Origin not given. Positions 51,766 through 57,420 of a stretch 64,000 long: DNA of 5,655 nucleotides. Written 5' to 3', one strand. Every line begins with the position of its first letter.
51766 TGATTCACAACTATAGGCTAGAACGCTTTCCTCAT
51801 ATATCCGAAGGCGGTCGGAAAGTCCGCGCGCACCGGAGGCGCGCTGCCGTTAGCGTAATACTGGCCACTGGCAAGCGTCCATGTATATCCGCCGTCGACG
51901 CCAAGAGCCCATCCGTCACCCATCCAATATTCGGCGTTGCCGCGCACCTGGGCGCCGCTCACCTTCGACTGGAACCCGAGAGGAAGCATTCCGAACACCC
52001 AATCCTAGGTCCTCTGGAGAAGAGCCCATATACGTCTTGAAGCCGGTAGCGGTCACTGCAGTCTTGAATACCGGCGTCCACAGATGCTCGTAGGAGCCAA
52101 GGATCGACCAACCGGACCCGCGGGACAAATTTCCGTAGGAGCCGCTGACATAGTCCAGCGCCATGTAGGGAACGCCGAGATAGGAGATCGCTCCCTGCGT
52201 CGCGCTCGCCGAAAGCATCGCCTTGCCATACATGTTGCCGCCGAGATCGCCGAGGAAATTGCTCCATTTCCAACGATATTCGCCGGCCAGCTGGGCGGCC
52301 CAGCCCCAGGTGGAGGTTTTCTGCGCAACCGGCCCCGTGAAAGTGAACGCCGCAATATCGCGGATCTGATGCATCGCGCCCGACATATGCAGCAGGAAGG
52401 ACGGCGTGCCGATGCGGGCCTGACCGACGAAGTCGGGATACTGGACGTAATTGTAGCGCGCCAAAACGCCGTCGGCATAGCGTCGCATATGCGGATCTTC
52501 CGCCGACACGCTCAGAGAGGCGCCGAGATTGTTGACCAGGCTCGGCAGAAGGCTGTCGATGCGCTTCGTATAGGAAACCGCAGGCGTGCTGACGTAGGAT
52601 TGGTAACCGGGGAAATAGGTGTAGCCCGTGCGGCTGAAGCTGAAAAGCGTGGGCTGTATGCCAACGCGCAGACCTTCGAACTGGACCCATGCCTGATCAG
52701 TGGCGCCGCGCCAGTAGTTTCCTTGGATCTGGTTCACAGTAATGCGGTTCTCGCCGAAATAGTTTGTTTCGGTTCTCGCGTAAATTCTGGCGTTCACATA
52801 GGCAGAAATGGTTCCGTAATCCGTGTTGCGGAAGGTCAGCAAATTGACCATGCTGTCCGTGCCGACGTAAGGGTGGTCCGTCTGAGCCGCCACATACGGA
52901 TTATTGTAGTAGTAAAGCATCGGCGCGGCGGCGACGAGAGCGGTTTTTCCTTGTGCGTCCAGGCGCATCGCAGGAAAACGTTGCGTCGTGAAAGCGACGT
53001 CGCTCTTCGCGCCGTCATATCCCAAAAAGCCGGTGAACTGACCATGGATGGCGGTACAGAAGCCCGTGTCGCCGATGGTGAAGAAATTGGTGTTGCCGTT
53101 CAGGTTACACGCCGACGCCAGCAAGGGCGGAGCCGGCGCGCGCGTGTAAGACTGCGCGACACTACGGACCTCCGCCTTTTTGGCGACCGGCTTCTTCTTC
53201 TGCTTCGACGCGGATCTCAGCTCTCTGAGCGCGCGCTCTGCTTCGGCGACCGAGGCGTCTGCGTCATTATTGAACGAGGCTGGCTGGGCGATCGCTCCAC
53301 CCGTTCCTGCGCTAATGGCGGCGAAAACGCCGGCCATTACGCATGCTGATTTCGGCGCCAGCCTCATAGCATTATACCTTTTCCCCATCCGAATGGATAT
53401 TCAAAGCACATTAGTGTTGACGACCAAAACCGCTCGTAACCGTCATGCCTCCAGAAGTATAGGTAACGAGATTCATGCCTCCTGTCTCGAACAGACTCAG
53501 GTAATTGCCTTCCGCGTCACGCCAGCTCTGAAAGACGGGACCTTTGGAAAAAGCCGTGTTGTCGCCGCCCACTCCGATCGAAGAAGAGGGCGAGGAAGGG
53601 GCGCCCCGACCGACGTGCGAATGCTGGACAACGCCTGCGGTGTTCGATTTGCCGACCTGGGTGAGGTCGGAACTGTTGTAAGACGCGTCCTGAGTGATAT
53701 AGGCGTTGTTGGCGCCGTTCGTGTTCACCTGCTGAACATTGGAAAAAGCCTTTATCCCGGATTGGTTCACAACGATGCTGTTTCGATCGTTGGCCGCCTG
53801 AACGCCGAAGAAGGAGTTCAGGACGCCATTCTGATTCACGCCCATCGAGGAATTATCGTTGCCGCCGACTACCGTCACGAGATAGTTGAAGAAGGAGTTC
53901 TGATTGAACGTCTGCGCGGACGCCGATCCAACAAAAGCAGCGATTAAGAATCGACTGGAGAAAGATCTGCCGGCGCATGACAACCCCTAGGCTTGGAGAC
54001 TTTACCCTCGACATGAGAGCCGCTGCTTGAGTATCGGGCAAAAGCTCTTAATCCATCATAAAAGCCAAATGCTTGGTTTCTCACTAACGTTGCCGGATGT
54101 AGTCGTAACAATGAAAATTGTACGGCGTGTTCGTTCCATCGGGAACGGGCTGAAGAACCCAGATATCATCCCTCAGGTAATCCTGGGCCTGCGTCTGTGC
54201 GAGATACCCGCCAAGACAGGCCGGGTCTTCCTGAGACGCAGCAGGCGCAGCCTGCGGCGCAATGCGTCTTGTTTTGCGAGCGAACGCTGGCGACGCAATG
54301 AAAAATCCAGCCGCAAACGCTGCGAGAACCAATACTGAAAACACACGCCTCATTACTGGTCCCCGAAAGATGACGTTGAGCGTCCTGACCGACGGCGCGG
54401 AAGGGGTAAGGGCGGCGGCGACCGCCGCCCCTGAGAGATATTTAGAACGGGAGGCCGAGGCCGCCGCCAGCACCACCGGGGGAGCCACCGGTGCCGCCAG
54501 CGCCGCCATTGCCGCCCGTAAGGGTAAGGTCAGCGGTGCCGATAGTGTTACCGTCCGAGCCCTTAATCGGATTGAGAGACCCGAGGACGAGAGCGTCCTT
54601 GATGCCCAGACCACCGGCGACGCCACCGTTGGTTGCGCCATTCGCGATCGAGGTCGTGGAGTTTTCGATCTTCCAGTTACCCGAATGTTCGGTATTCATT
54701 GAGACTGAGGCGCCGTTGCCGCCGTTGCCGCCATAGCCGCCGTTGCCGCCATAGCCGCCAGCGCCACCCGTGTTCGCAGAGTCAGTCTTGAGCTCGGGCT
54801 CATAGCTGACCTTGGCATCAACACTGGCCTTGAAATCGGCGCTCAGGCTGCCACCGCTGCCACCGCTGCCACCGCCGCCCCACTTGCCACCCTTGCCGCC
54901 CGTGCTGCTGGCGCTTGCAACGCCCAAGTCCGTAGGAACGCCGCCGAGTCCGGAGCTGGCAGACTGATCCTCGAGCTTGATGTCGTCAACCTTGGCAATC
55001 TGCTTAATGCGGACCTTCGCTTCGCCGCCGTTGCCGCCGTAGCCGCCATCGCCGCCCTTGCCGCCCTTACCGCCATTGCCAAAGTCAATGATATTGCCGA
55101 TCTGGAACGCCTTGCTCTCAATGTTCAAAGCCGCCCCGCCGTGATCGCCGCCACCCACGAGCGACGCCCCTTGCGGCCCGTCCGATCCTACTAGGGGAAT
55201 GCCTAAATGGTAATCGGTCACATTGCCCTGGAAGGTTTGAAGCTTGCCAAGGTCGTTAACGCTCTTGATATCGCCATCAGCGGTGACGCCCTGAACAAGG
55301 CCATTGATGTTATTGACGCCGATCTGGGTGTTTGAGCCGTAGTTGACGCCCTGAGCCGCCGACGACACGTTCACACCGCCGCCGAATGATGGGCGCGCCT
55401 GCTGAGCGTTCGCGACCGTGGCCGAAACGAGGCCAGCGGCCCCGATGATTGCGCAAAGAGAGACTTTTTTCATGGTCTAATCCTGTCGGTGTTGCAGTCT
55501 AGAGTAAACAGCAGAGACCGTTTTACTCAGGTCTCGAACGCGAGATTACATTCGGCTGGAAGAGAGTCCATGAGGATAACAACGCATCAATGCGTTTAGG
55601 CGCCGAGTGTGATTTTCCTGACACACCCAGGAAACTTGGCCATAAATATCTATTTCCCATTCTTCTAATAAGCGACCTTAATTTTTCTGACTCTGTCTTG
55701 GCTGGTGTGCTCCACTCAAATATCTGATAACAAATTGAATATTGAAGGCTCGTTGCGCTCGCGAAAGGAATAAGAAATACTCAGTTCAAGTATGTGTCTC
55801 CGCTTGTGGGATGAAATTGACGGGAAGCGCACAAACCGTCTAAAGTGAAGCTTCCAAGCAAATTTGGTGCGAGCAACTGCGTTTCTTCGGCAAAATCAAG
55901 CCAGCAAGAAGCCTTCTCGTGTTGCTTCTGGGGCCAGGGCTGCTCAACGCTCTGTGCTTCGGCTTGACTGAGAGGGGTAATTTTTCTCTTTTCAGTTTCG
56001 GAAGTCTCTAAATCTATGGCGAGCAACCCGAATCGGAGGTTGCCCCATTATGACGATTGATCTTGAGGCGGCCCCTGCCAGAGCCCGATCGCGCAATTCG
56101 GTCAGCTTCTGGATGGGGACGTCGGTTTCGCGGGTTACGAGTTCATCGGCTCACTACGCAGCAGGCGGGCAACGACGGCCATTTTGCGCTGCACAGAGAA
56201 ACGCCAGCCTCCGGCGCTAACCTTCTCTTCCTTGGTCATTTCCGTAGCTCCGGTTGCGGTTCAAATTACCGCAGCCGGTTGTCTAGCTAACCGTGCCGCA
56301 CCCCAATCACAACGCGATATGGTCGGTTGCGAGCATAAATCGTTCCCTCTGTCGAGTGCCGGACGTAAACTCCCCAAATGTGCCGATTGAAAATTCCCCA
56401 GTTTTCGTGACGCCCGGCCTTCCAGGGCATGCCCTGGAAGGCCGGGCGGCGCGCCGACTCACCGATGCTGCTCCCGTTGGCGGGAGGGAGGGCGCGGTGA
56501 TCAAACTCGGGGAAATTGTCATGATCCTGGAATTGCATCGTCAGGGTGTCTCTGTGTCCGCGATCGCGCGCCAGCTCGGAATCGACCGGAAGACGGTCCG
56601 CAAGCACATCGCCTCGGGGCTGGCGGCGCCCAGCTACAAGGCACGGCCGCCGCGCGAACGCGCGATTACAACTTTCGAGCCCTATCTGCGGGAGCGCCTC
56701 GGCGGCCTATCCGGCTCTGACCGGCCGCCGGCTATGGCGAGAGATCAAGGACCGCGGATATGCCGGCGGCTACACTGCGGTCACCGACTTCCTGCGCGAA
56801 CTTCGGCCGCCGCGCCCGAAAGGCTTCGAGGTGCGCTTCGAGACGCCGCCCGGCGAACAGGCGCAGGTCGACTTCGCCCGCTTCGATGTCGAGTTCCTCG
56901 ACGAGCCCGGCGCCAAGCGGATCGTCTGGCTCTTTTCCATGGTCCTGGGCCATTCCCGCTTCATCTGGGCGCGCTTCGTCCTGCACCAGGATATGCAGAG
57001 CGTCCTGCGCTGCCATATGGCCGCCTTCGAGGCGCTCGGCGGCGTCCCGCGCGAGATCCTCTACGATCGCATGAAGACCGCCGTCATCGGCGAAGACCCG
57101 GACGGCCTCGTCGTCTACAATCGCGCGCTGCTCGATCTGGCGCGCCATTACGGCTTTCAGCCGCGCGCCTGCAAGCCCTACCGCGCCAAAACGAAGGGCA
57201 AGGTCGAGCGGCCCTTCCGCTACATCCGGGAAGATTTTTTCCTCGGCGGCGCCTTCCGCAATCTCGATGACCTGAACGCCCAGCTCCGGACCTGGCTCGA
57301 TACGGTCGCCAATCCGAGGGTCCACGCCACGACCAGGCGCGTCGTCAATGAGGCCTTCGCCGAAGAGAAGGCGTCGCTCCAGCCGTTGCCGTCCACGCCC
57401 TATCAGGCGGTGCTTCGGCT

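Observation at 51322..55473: Candidate new functional-amyloid or fibre system: curlin-like subunits with an Omp2 porin and no CsgG or FapF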

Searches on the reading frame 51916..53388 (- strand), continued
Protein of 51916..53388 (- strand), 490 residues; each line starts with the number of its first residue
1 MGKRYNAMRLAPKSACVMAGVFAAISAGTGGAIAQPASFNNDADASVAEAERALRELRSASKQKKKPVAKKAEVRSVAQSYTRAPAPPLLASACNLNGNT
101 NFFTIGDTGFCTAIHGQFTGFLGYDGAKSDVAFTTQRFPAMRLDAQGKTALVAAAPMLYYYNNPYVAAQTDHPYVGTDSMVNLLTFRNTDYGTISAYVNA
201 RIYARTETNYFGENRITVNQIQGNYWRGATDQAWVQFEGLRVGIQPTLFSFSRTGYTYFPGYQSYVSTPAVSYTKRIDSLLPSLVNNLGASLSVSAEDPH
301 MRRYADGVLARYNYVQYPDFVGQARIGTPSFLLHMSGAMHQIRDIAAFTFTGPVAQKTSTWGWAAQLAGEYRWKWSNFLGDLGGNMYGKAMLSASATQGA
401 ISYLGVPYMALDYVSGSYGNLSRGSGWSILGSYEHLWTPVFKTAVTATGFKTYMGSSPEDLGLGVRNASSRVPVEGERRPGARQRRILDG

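Call 41: fold_search(model_id=the predicted structure, library=pdb)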
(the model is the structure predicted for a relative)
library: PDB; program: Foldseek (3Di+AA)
matches with E <= 10: 752; with E <= 0.001: 177
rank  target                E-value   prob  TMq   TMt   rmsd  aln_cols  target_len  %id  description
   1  6eus_A                9.8e-12  1.00  0.46  0.66  12.4       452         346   12  Crystal structure of the outer membrane channel DcaP of Acinetobacter baumannii (released 2018-11-14)
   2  8wv0_B                3.9e-10  1.00  0.39  0.59  10.4       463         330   13  Outer membrane porin of Burkholderia pseudomallei (BpsOmp38) (released 2024-10-30)
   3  8jto                  7.4e-10  1.00  0.37  0.54  10.9       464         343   14  Outer membrane porin of Burkholderia pseudomallei (BpsOmp38) in complex with ceftazidime (released 2024-06-26)
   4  8wv0_A                1.5e-09  1.00  0.39  0.59  10.4       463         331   13  Outer membrane porin of Burkholderia pseudomallei (BpsOmp38) (released 2024-10-30)
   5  6ehe                  2.3e-09  1.00  0.33  0.54  12.7       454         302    9  OmpTdeltaL8 (loop L8 deletion mutant of OmpT), an outer membrane protein of Vibrio cholerae (released 2018-04-25)
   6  3wi4                  2.5e-09  1.00  0.35  0.56  11.5       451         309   10  Crystal structure of wild-type PorB from Neisseria meningitidis serogroup B (released 2014-01-01)
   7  4aui_A                3.3e-09  1.00  0.37  0.59  11.4       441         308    9  STRUCTURE AND FUNCTION OF THE PORB PORIN FROM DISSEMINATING N. GONORRHOEAE (released 2012-10-10)
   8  2fgq                  4.1e-09  1.00  0.34  0.51  12.3       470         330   11  High resolution X-ray structure of Omp32 in complex with malate (released 2006-01-31)
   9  5oyk                  5.6e-09  1.00  0.37  0.58  12.8       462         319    8  Outer-membrane expressed OmpT of Vibrio cholerae (released 2018-04-25)
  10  3a2s_X                7.7e-09  1.00  0.37  0.54  12.7       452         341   10  Crystal Structure of outer membrane protein PorB from Neisseria meningitidis in complex with sucrose (released 2010-04-07)
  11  7de8                  1.3e-08  1.00  0.38  0.55  12.8       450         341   10  Crystal Structure of outer membrane protein PorB with G103K mutations from Neisseria meningitidis W135 (released 2021-03-31)
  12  1hxt                  1.4e-08  1.00  0.42  0.61   8.3       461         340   10  OMPF PORIN MUTANT NQAAA (released 2001-06-06)
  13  9j9n_A                1.7e-08  1.00  0.42  0.64   7.3       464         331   10  artificial mononuclear Zn-bound metalloprotein 2 (M2:Zn) (released 2025-07-02)
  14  4d65_A                1.8e-08  1.00  0.38  0.55  11.7       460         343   10  Structure of porin Omp-Pst2 from P. stuartii; the asymmetric unit contains a dimer of trimers. (released 2016-03-09)
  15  1opf_A                2.0e-08  1.00  0.41  0.61   7.6       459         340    9  THE STRUCTURE OF OMPF PORIN IN A TETRAGONAL CRYSTAL FORM (released 1995-02-07)
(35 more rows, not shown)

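Call 60: search_solved_structures(query=L001:6166-6993:+, max_evalue=1)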
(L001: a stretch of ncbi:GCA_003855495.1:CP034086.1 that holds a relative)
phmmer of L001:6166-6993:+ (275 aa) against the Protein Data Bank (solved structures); distinct sequences matched with E-value up to 1: 0.

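Call 76: search_solved_structures(query=A3, max_evalue=1)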
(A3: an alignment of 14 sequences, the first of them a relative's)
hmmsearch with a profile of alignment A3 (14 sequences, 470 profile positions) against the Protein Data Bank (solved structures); distinct sequences matched with E-value up to 1: 1.
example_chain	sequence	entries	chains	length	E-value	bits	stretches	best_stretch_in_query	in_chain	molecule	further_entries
4ecf_A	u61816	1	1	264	0.1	14.4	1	332-398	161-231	ABC-type phosphate transport system, periplasmic component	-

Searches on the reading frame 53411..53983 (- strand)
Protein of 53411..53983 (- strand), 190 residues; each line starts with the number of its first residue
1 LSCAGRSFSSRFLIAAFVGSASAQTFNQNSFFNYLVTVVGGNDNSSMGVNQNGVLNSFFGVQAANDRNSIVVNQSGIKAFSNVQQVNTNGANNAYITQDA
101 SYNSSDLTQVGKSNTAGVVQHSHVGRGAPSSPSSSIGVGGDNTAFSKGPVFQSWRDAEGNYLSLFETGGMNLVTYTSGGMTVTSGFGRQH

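Call 3: search_protein_families(library=pfam, proteins=[window:53411-53983:-], max_evalue=1)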
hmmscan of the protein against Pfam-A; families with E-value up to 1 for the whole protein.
window:53411-53983:- (190 aa): 1 family
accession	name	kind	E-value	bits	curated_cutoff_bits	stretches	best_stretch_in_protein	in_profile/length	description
PF07012.17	Curlin_rpt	-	0.0021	18.4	20.7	2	91-111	14-34/34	Curlin associated repeat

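Call 6: find_homologous_proteins(query=window:53411-53983:-, max_evalue=0.001)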
Query window:53411-53983:- (190 aa): 2 proteins with E <= 0.001 among 236 candidates.
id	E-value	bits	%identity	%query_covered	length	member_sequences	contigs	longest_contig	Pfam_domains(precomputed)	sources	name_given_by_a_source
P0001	7.7e-85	301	100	76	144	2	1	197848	-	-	-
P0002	1.5e-49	186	57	94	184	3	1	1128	-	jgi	jgi:hypothetical protein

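Call 17: search_protein_representatives(protein=window:53411-53983:-)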
Query: 190 residues. Proteins with E-value up to 0.001 (for the whole library): 10; up to 1e-10: 5; up to 1e-30: 2. The best 10 are listed.
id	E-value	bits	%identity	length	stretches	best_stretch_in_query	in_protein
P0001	2.5e-85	301.3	100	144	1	47-190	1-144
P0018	1.1e-46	175.4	57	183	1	18-190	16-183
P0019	1.7e-26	109.7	48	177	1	15-190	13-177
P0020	1.8e-20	90.1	48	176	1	14-190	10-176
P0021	1.6e-19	87.0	42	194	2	89-190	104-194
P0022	1.5e-10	57.8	41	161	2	15-94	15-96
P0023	4.1e-07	46.6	39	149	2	12-86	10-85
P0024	4.0e-05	40.1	42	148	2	89-155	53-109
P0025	1.3e-04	38.4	35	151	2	20-104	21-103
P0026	1.5e-04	38.3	38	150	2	21-102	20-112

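Call 35: search_protein_families(library=ncbifam, proteins=[window:53411-53983:-], max_evalue=1)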
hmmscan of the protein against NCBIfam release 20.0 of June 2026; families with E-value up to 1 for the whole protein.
window:53411-53983:- (190 aa): 3 families
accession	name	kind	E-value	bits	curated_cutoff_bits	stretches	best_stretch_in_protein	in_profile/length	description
NF007506.1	PRK10101.1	equivalog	5.2e-05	23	165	1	42-121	42-118/151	curli minor subunit CsgB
NF007470.1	PRK10051.1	equivalog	0.00061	19.8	160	1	31-120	51-149/150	curli major subunit CsgA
NF001375.0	PRK00278.2-2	equivalog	0.17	11.2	360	1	67-97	201-231/255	indole-3-glycerol phosphate synthase TrpC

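Call 39: predict_structure(alignment_id=A4)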
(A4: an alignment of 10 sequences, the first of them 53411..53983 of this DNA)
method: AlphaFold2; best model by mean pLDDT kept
length: 190 residues; sequences in the alignment: 10
mean_pLDDT: 66.8   pTM: 0.58
mean pLDDT of the five models: 66.8, 65.9, 64.6, 62.7, 59.1
residues with pLDDT >= 90: 6; 70-90: 94; 50-70: 43; < 50: 47
segments of 3 or more residues with pLDDT < 50: 1-9, 18-20, 124-148, 184-190
pLDDT, mean of each block of 10 residues (from residue 1): 44 51 79 86 86 89 86 86 83 79 79 71 45 31 38 66 61 62 45
secondary structure, 60 per line:
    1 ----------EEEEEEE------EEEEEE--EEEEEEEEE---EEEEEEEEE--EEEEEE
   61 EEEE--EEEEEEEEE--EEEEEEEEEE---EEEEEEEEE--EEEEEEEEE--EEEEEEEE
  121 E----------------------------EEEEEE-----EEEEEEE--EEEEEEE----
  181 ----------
elements in order: E11-17 E24-29 E32-40 E44-52 E55-64 E67-75 E78-87 E91-99 E102-110 E113-121 E150-155 E161-167 E170-176

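Call 43: fold_search(model_id=the predicted structure, library=pdb)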
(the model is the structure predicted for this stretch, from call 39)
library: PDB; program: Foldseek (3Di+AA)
matches with E <= 10: 86; with E <= 0.001: 0
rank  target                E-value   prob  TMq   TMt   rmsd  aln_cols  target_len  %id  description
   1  8enq_A                1.4e-01  0.08  0.13  0.18  14.0       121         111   16  E. coli CsgA fibril (218-pixel box size) (released 2023-10-04)
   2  3riq                  6.1e-01  0.04  0.16  0.08  16.0       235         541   10  Siphovirus 9NA tailspike receptor binding domain (released 2012-02-29)
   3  9lhr_A                8.1e-01  0.03  0.13  0.11  14.6       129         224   12  Crystal structure of Ice binding protein from Candidatus Cryosericum odellii SMC5 (released 2025-09-03)
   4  2x3h_A                8.6e-01  0.02  0.13  0.08  23.2       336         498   12  COLIPHAGE K5A LYASE (released 2010-06-02)
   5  9lhr_B                9.1e-01  0.06  0.17  0.15  14.1       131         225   11  Crystal structure of Ice binding protein from Candidatus Cryosericum odellii SMC5 (released 2025-09-03)
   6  6rib_A                1.6e+00  0.01  0.09  0.12  13.1       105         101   17  Cryo-EM reconstruction of Thermus thermophilus bactofilin double helical filaments (released 2019-07-17)
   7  5kkd_B                2.0e+00  0.02  0.14  0.13  12.0       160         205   10  Truncated hemolysin A Y134A from P. mirabilis at 2.1 Angstroms resolution crystallized in a high salt condition (released 2017-03-22)
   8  5kkd_A                2.2e+00  0.02  0.14  0.13  11.5       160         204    9  Truncated hemolysin A Y134A from P. mirabilis at 2.1 Angstroms resolution crystallized in a high salt condition (released 2017-03-22)
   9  8x1o                  2.2e+00  0.02  0.12  0.11  14.4       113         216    6  Crystal structure of M249C/N270C mutant of FfIBP (released 2024-11-13)
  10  9u4u_A                2.2e+00  0.01  0.08  0.10  17.0       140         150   11  Structure of the functional amyloid FapC from Pseudomonas sp.UK4 (released 2025-08-06)
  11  4g1e_B                2.3e+00  0.10  0.12  0.04   8.0        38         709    8  Crystal structure of integrin alpha V beta 3 with coil-coiled tag. (released 2012-12-12)
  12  2luu_MODEL_1_A        2.6e+00  0.06  0.13  0.17  23.5        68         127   12  NMR solution structure of midkine-b, mdkb (released 2013-05-01)
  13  1kq5_A                2.8e+00  0.04  0.22  0.25  12.4       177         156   10  C-terminal Domain of Cyclase Associated Protein with PRO 505 Replaced by SER (P505S) (released 2002-01-16)
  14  5awf_E                2.8e+00  0.01  0.13  0.08  16.4       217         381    8  Crystal structure of SufB-SufC-SufD complex from Escherichia coli (released 2015-11-11)
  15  1k8f_A                2.9e+00  0.04  0.21  0.24  12.8       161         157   15  CRYSTAL STRUCTURE OF THE HUMAN C-TERMINAL CAP1-ADENYLYL CYCLASE ASSOCIATED PROTEIN (released 2003-07-01)
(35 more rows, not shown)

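Call 73: search_solved_structures(query=A4, max_evalue=10)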
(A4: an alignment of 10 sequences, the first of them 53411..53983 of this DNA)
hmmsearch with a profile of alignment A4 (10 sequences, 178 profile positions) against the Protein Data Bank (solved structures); distinct sequences matched with E-value up to 10: 4.
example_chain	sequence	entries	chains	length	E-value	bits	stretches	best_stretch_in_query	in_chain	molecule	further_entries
8c50_A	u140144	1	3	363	5.9e-35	123.5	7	23-119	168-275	Curlin associated repeat-containing protein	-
8enq_A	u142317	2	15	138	1.1e-07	34.6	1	21-123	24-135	Major curlin subunit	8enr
7c16_A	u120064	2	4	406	2.1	11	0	117-169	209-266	Sugar ABC transporter, periplasmic sugar-binding protein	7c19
7c1b_A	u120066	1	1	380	3.5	10.2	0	117-169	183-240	Sugar ABC transporter, periplasmic sugar-binding protein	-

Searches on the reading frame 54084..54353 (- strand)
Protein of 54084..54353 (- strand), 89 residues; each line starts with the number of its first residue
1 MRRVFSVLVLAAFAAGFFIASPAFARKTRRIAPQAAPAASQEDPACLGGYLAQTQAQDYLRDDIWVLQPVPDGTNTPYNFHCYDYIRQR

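Call 3: search_protein_families(library=pfam, proteins=[window:54084-54353:-], max_evalue=1)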
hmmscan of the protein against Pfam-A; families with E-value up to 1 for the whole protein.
window:54084-54353:- (89 aa): 1 family
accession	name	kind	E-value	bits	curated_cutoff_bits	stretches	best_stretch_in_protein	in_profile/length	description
PF22002.1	MTLN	-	0.14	12.5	27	1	3-20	7-24/56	Mitoregulin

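Call 35: search_protein_families(library=ncbifam, proteins=[window:54084-54353:-], max_evalue=1)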
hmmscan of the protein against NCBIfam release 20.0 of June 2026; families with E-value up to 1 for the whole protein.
window:54084-54353:- (89 aa): 0 families

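Call 74: search_solved_structures(query=A8, max_evalue=10)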
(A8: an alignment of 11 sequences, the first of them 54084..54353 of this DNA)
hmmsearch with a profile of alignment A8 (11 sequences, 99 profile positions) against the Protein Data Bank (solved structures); distinct sequences matched with E-value up to 10: 1.
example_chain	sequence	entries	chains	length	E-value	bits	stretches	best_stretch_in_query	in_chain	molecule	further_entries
4ler_A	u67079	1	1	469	1.2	12.5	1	49-92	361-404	Putative outer membrane protein, probably involved in nutrient binding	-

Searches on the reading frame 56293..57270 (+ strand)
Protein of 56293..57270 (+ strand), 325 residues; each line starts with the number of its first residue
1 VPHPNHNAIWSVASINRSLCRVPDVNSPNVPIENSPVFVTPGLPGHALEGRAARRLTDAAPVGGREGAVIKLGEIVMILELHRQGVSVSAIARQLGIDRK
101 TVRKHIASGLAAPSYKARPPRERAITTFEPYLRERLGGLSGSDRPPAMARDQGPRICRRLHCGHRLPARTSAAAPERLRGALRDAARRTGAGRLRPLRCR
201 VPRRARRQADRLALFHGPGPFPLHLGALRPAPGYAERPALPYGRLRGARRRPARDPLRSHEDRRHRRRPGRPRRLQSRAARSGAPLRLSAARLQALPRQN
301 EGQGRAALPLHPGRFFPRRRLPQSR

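Call 84: search_protein_families(library=pfam, proteins=[window:56293-57270:+], max_evalue=0.00001)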
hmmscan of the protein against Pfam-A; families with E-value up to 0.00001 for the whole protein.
window:56293-57270:+ (325 aa): 2 families
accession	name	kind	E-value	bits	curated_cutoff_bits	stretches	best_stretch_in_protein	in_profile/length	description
PF13551.12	HTH_29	-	4.5e-07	30.3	28.1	1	77-124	3-55/64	Winged helix-turn helix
PF13384.12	HTH_23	-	1.8e-06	28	24.6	0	78-106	10-38/50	Homeodomain-like domain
